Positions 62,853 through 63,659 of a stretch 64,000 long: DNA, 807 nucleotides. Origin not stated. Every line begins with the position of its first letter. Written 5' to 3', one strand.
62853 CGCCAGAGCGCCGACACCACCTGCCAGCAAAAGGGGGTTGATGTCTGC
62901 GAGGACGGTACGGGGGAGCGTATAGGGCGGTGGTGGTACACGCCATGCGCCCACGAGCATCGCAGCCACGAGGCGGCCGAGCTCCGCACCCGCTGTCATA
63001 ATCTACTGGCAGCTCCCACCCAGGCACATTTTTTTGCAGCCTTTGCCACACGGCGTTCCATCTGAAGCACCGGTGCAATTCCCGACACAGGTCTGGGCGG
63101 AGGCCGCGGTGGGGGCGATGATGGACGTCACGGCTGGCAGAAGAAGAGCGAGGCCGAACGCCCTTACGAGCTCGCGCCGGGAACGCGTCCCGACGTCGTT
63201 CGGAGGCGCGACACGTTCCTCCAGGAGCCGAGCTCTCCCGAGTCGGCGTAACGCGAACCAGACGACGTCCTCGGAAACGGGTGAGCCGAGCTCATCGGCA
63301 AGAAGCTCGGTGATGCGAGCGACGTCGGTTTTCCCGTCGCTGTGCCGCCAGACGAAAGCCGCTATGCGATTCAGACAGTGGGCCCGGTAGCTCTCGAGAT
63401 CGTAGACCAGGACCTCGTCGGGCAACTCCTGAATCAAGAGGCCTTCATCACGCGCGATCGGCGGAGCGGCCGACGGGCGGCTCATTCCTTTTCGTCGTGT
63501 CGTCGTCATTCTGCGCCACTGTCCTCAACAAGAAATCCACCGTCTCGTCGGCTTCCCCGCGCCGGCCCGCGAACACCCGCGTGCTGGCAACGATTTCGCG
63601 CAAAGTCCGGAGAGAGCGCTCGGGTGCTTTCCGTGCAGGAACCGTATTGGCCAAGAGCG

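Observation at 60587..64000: RiPP (lasso-peptide-type) accessory gene cluster running off the window edge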

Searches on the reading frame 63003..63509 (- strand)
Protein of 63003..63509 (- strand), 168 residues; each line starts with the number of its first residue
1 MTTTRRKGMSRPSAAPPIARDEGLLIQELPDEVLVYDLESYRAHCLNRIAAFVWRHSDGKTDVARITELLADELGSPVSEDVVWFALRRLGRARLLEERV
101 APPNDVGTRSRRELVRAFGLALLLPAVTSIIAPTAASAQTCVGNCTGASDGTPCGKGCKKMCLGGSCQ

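Call 6: search_protein_families(library=pfam, proteins=[window:63003-63509:-], max_evalue=0.1)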
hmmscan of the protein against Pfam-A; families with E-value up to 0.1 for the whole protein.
window:63003-63509:- (168 aa): 1 family
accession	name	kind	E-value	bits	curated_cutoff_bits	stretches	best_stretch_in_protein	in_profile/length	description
PF05402.18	PqqD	-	3e-06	27.9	23.4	1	32-83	1-55/67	Coenzyme PQQ synthesis protein D (PqqD)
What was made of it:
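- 63003..63509 (-): 168-aa fusion protein made of an RRE (PqqD) domain, a linker, a twin-arginine signal-like segment and a 6-Cys tail. Proposed self-recognising precursor. PF05402 hit (call 6).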

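Call 7: search_protein_families(library=ncbifam, proteins=[window:63003-63509:-], max_evalue=0.1)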
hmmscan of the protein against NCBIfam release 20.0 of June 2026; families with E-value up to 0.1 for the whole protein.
window:63003-63509:- (168 aa): 3 families
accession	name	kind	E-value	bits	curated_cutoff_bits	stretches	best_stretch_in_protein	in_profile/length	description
TIGR04248.1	SCM_PqqD_rel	equivalog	0.00013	22.1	100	1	25-73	8-56/84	SynChlorMet cassette protein ScmD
TIGR03859.1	PQQ_PqqD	equivalog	0.0037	17.1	46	1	44-85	27-70/81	pyrroloquinoline quinone biosynthesis peptide chaperone PqqD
TIGR04353.1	PqqD_rel_X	equivalog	0.065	14.2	35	0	30-96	2-73/74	HPr-rel-A system PqqD family peptide chaperone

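Call 9: find_encoding_contigs(protein=window:63003-63509:-, flank=10000, max_places=6)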
Protein window:63003-63509:- (168 aa): 1 contig read that carries it; 1 place shown.
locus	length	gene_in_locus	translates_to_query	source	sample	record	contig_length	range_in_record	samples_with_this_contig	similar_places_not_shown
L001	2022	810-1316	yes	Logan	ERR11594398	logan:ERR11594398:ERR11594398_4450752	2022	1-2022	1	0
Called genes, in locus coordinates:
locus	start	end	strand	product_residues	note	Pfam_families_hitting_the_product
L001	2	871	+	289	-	?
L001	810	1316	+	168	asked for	PF05402:PqqD (weak)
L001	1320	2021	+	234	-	?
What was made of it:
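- Tried and rejected: The PqqD protein led only to a 2-kb contig ending at the kinase start (call 9).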

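Call 13: find_homologous_proteins(query=window:63003-63509:-, max_evalue=0.01)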
Query window:63003-63509:- (168 aa): 98 proteins with E <= 0.01 among 598 candidates.
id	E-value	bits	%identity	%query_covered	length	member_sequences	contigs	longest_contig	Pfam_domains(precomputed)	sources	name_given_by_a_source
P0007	1.8e-97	342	92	100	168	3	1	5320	PF05402.19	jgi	jgi:Coenzyme PQQ synthesis protein D (PqqD)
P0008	2.6e-81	289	84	95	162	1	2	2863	PF05402.19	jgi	-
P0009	4.1e-81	289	78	100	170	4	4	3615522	PF05402.19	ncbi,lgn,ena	-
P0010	5.6e-72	259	70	99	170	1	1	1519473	PF05402.19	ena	-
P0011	6.9e-41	158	53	88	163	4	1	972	-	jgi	-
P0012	9.7e-41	157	77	60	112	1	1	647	PF05402.19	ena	-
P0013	6.8e-40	155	57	86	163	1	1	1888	PF05402.19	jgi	jgi:hypothetical protein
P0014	1.2e-39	154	55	90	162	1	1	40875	PF05402.19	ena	-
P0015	2.0e-39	153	52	90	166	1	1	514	PF05402.19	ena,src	-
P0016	1.8e-38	150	52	88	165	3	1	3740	PF05402.19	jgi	jgi:hypothetical protein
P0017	3.2e-38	149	49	91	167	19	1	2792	PF05402.19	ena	-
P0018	6.8e-38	148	50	90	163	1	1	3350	PF05402.19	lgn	-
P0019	9.8e-38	148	50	90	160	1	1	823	PF05402.19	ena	-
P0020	1.0e-37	148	51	88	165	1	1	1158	PF05402.19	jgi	-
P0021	1.4e-37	147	50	91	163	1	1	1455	PF05402.19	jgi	jgi:hypothetical protein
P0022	6.4e-37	145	51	95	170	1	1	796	PF05402.19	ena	-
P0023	7.8e-37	145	50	88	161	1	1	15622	PF05402.19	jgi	jgi:hypothetical protein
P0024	8.7e-37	145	48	90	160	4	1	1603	PF05402.19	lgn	-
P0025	1.1e-36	144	49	90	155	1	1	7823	PF05402.19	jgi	-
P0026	1.3e-36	144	50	90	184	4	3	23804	PF05402.19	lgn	-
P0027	1.7e-36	144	49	90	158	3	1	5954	PF05402.19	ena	-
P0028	2.0e-36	143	47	94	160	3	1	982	PF05402.19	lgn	-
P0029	2.6e-36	143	50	90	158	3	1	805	PF05402.19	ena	-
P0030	3.4e-36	143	47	94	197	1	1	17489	PF05402.19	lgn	-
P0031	1.3e-35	141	47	92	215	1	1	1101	PF05402.19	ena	-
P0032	3.7e-35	139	48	90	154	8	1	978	PF05402.19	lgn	-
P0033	5.7e-35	139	49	90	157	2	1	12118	PF05402.19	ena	-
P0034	5.7e-35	139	50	82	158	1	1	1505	PF05402.19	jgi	jgi:hypothetical protein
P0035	6.0e-35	139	49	89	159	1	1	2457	PF05402.19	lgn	-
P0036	6.6e-35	138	48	90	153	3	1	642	PF05402.19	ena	-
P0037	1.4e-34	137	47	90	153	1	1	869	PF05402.19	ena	-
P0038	1.8e-34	137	48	90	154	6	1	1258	PF05402.19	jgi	jgi:hypothetical protein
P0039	1.9e-34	137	46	98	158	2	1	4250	PF05402.19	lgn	-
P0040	3.9e-34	136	48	90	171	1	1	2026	PF05402.19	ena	-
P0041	4.4e-34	136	47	92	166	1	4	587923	PF05402.19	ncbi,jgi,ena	jgi:hypothetical protein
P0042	6.2e-34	135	47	90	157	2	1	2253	PF05402.19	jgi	jgi:hypothetical protein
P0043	7.1e-34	135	49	84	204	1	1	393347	PF05402.19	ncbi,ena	-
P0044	8.4e-34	135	48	90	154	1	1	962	PF05402.19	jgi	-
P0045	1.0e-33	135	53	77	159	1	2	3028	PF05402.19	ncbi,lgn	-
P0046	1.1e-33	134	48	90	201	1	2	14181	PF05402.19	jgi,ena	jgi:hypothetical protein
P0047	1.2e-33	134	47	91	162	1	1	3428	PF05402.19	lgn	-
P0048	1.5e-33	134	45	90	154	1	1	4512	PF05402.19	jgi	jgi:coenzyme PQQ synthesis protein D (PqqD)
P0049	1.6e-33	134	55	77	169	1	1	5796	PF05402.19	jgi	jgi:Coenzyme PQQ synthesis protein D (PqqD)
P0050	2.2e-33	134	51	90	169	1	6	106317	PF05402.19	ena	-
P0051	2.3e-33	133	53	90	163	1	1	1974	PF05402.19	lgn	-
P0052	3.1e-33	133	44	98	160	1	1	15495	PF05402.19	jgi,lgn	jgi:hypothetical protein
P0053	3.7e-33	133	46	90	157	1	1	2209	PF05402.19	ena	-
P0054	3.8e-33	133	47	90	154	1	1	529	PF05402.19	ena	-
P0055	4.6e-33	132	46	90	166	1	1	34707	PF05402.19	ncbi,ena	-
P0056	4.7e-33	132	50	90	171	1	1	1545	PF05402.19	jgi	jgi:Coenzyme PQQ synthesis protein D (PqqD)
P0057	7.6e-33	132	52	78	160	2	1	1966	PF05402.19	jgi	jgi:hypothetical protein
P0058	7.6e-33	132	46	90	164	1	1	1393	PF05402.19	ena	-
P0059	9.1e-33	132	45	85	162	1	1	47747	PF05402.19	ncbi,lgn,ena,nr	ncbi:MAG TPA: PqqD family protein [Blastocatellia bacterium]|nr:PqqD family protein [Blastocatellia 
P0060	9.6e-33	131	45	90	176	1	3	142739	PF05402.19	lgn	-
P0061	1.2e-32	131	47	95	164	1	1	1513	PF05402.19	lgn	-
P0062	1.4e-32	131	50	82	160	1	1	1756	PF05402.19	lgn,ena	-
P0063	1.4e-32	131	50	90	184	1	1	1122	PF05402.19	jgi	jgi:hypothetical protein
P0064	2.2e-32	130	54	83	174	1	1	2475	PF05402.19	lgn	-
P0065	3.3e-32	130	47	90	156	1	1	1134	PF05402.19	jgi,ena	-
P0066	4.1e-32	129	45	87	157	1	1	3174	PF05402.19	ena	-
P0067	5.8e-32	129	49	87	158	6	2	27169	PF05402.19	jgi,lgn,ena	-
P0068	9.8e-32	128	48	90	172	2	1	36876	PF05402.19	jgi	jgi:hypothetical protein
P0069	1.3e-31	128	50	74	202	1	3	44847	PF05402.19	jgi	jgi:hypothetical protein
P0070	1.4e-31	128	44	88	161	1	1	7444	PF05402.19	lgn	-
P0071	1.5e-30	124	44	88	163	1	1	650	PF05402.19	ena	-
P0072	1.9e-30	124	43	92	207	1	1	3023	PF05402.19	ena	-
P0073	2.2e-30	124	43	90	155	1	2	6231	PF05402.19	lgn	-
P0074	2.3e-30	124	49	89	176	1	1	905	PF05402.19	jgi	jgi:hypothetical protein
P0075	4.3e-30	123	47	90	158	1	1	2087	PF05402.19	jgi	jgi:hypothetical protein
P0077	1.6e-29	121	44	97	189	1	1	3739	PF05402.19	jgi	jgi:hypothetical protein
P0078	2.7e-29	120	47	77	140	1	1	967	PF05402.19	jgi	jgi:hypothetical protein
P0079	4.4e-29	120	44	95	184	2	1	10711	PF05402.19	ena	-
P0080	5.6e-29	119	49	83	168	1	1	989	PF05402.19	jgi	jgi:hypothetical protein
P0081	6.0e-29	119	45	90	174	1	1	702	PF05402.19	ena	-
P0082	3.0e-28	117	48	83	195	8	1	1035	PF05402.19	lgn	-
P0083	5.2e-28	116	48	95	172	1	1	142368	PF05402.19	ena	-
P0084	3.8e-27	113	45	88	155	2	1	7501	PF05402.19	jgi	jgi:hypothetical protein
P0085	2.9e-26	110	45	86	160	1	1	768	PF05402.19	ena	-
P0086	3.1e-26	110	52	61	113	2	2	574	PF05402.19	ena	-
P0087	7.0e-26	109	51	81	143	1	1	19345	PF05402.19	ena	-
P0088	2.4e-25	107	54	58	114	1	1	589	PF05402.19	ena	-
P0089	4.1e-25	107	42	90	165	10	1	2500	PF05402.19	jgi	-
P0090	4.3e-25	107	48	90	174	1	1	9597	PF05402.19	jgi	jgi:Coenzyme PQQ synthesis protein D (PqqD)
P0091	4.6e-25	106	47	75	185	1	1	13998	PF05402.19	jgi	-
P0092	4.9e-25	106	46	90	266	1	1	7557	PF13884.12,PF05402.19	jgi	jgi:hypothetical protein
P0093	1.1e-24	105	46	88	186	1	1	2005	PF05402.19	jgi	jgi:hypothetical protein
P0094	1.5e-24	105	45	76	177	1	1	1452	PF05402.19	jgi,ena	jgi:hypothetical protein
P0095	1.7e-24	105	48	85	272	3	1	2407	PF13884.12,PF05402.19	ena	-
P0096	2.5e-24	104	52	74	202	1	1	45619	PF26780.1,PF05402.19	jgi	jgi:hypothetical protein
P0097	3.0e-24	104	45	89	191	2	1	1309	PF05402.19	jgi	jgi:hypothetical protein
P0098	7.1e-24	103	49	68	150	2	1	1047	PF05402.19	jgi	jgi:hypothetical protein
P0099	1.7e-23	101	44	90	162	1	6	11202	PF05402.19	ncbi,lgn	-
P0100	4.6e-23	100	48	90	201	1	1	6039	PF05402.19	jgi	jgi:hypothetical protein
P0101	7.2e-23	99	45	70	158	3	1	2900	PF05402.19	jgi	-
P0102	2.1e-21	95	43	90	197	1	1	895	PF17557.8,PF08116.16,PF05402.19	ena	-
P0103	2.2e-21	95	44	85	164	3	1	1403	PF05402.19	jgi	jgi:hypothetical protein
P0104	2.9e-19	88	42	90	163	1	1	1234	PF05402.19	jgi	jgi:hypothetical protein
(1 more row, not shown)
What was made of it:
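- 63003..63509 (-): 98 homologs listed, most matching about 90% of the query (call 13).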

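Call 18: find_related_loci(query=A1, collection=genome_contigs, flank=10000)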
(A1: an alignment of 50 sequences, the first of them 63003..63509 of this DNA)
Query A1 (168 aa) in genome_contigs; peptide patterns used: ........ (x = any residue, [..] = any of these).
309 stretches matched a pattern; 258 encode a relative of the query (tblastn E <= 1e-3); the best 80 are kept; 80 distinct loci.
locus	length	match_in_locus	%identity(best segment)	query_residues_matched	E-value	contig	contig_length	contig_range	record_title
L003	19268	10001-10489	49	4-168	4e-47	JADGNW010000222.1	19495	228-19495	MAG: Blastocatellia bacterium isolate Chersky_418 k127_6975625, whole genome shotgun sequence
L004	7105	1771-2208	56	17-158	6e-45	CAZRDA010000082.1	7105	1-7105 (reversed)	MAG TPA_asm: uncultured bacterium isolate binchicken_co292_9 genome assembly, contig: NODE_2653_length_7105_cov_5.336454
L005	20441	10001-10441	49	10-154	1e-44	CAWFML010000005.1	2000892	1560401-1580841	MAG: Pyrinomonadaceae bacterium isolate MFD01916.bin.1.104 genome assembly, contig: contig_941, whole genome shotgun seq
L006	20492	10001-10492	48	4-167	1e-43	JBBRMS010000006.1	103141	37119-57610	MAG: Pyrinomonadales bacterium isolate La1_metabat2.066 LA1C_B2.066_k141_182628L_103141_cov_15.5020, whole genome shotgu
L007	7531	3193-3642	52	17-167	2e-43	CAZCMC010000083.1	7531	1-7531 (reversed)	MAG TPA_asm: uncultured bacterium isolate SRP119689_co1_36 genome assembly, contig: NODE_15752_length_7531_cov_50.463483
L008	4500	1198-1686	47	18-165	1e-42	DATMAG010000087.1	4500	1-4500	MAG TPA_asm: Blastocatellia bacterium isolate SMAG_U13319 k141_16515, whole genome shotgun sequence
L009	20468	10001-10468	50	15-167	6e-43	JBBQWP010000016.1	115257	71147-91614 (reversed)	MAG: Pyrinomonadales bacterium isolate Co_metawrap_2064 Cmw_2064_k141_7288703_length_115257_cov_10.9997, whole genome sh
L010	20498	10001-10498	47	4-167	2e-42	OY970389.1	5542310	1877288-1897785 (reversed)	MAG: Pyrinomonadaceae bacterium isolate MFD09206.bin.c.1 genome assembly, chromosome: 1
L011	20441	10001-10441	50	10-154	5e-42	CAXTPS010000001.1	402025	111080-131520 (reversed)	MAG TPA_asm: uncultured Pyrinomonadaceae bacterium isolate public_SRR14722139_metawrap_bin.1 genome assembly, contig: pu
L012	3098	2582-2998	55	17-149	3e-42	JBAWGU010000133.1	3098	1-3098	MAG: Pyrinomonadaceae bacterium isolate MFD04555_ilm_asm_bin4 k127_14179, whole genome shotgun sequence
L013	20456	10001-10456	46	10-167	3e-42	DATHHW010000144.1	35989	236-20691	MAG TPA_asm: Pyrinomonadaceae bacterium isolate SMAG_U12510 k141_79947, whole genome shotgun sequence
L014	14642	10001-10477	48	18-167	4e-42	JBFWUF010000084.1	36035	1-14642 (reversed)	MAG: Blastocatellales bacterium isolate CA_2019_TPBF_64 NODE_6583_length_36035_cov_8.687451_TPBF, whole genome shotgun s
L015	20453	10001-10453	50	15-167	5e-42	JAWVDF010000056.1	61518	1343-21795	MAG: Blastocatellia bacterium isolate BP_40 scaffold_8741757, whole genome shotgun sequence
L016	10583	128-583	49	15-167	3e-41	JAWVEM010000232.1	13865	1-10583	MAG: Blastocatellia bacterium isolate BP_43 scaffold_4066034, whole genome shotgun sequence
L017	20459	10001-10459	44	1-142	1e-40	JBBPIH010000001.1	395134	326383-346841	MAG: Acidobacteriota bacterium isolate BPF2-12-14_bin_2 NODE_1_length_395134_cov_29.208120, whole genome shotgun sequenc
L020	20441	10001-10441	48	15-167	3e-40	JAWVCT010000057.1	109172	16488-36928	MAG: Blastocatellia bacterium isolate BP_39 scaffold_498510, whole genome shotgun sequence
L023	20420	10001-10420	51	6-142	1e-41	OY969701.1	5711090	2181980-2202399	MAG: Pyrinomonadaceae bacterium isolate MFD04212.bin.c.1 genome assembly, chromosome: 1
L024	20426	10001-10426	49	5-145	5e-40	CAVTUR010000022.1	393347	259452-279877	MAG: Blastocatellia bacterium isolate MFD04944.bin.3.75 genome assembly, contig: contig_58617, whole genome shotgun sequ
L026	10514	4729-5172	46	1-145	4e-40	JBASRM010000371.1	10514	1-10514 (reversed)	MAG: Blastocatellia bacterium isolate MFD13521_ilm_asm_bin21 k127_241759, whole genome shotgun sequence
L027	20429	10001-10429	50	17-157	1e-39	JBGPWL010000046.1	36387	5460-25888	MAG: Pyrinomonadaceae bacterium isolate OBJ1_062018_090_65 k141_2698017_length_36387_cov_22.5762, whole genome shotgun s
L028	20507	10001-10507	47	1-166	1e-39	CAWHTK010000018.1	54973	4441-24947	MAG: Blastocatellia bacterium isolate MFD09206.bin.2.102 genome assembly, contig: contig_41690, whole genome shotgun seq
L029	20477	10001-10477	47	10-167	3e-37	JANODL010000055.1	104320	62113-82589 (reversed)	MAG: Acidobacteriota bacterium isolate VAR_17_metabat_128 VAR_17_k141_4263622, whole genome shotgun sequence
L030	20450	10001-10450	45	17-163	1e-39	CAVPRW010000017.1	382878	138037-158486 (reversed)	MAG: uncultured Nitrospinota bacterium isolate MFD10007.bin.2.94 genome assembly, contig: contig_26126, whole genome sho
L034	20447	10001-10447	47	15-168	1e-38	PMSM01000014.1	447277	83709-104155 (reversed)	MAG: Blastocatellia bacterium isolate palsa_120 73.20110700_P1D.8_contig_108, whole genome shotgun sequence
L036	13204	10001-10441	48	3-149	7e-39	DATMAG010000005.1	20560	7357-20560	MAG TPA_asm: Blastocatellia bacterium isolate SMAG_U13319 k141_278651, whole genome shotgun sequence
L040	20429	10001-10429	50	17-158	6e-38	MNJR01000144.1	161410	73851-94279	MAG: Acidobacteria bacterium 13_1_20CM_3_53_8 13_1_20cm_3_scaffold_8, whole genome shotgun sequence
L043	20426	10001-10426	48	5-149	2e-37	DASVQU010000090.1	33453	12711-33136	MAG TPA_asm: Pyrinomonadaceae bacterium isolate SMAG_U3216 k141_564460, whole genome shotgun sequence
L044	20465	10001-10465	44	17-168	1e-37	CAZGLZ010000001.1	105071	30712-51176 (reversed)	MAG TPA_asm: uncultured Chloracidobacterium sp. isolate binchicken_co311_133 genome assembly, contig: NODE_340_length_10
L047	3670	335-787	44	17-167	2e-37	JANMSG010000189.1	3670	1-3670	MAG: Acidobacteriota bacterium isolate SOY_29_metabat_494 SOY_29_k141_5751665, whole genome shotgun sequence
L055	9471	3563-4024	45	17-168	8e-37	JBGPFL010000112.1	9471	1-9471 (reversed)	MAG: Blastocatellia bacterium isolate OBJ_0618_7090110_68 k141_2900550_length_9471_cov_12.0000, whole genome shotgun seq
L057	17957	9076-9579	42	6-167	4e-37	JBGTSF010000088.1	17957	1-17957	MAG: Pyrinomonadaceae bacterium isolate WDNA12_bin.25.strict NODE_88_length_17957_cov_5.753212, whole genome shotgun seq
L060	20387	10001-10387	50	5-131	1e-36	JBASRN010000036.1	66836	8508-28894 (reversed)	MAG: Blastocatellia bacterium isolate MFD13521_ilm_asm_bin1 k127_47046, whole genome shotgun sequence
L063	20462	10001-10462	44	19-162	3e-36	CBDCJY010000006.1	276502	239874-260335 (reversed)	MAG: Pyrinomonadaceae bacterium isolate 0bc9c3e4-857b-42b5-a55a-c237b0de220f genome assembly, contig: contig_6, whole ge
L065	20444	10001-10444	45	9-157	1e-35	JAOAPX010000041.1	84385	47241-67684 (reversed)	MAG: Acidobacteria bacterium isolate RYN_25 scaffold_1689595, whole genome shotgun sequence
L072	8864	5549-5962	45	17-153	1e-35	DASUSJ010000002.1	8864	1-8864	MAG TPA_asm: Pyrinomonadaceae bacterium isolate SMAG_U1733 k141_717299, whole genome shotgun sequence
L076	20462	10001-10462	46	17-167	3e-35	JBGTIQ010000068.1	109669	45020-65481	MAG: Pyrinomonadaceae bacterium isolate JTS-RE268 k141_3050016, whole genome shotgun sequence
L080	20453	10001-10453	45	17-160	5e-35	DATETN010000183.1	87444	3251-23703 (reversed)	MAG TPA_asm: Pyrinomonadaceae bacterium isolate SMAG_U8316 k141_1550338, whole genome shotgun sequence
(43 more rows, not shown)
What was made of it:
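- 63003..63509 (-): 258 relatives in the genome collection (call 18).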
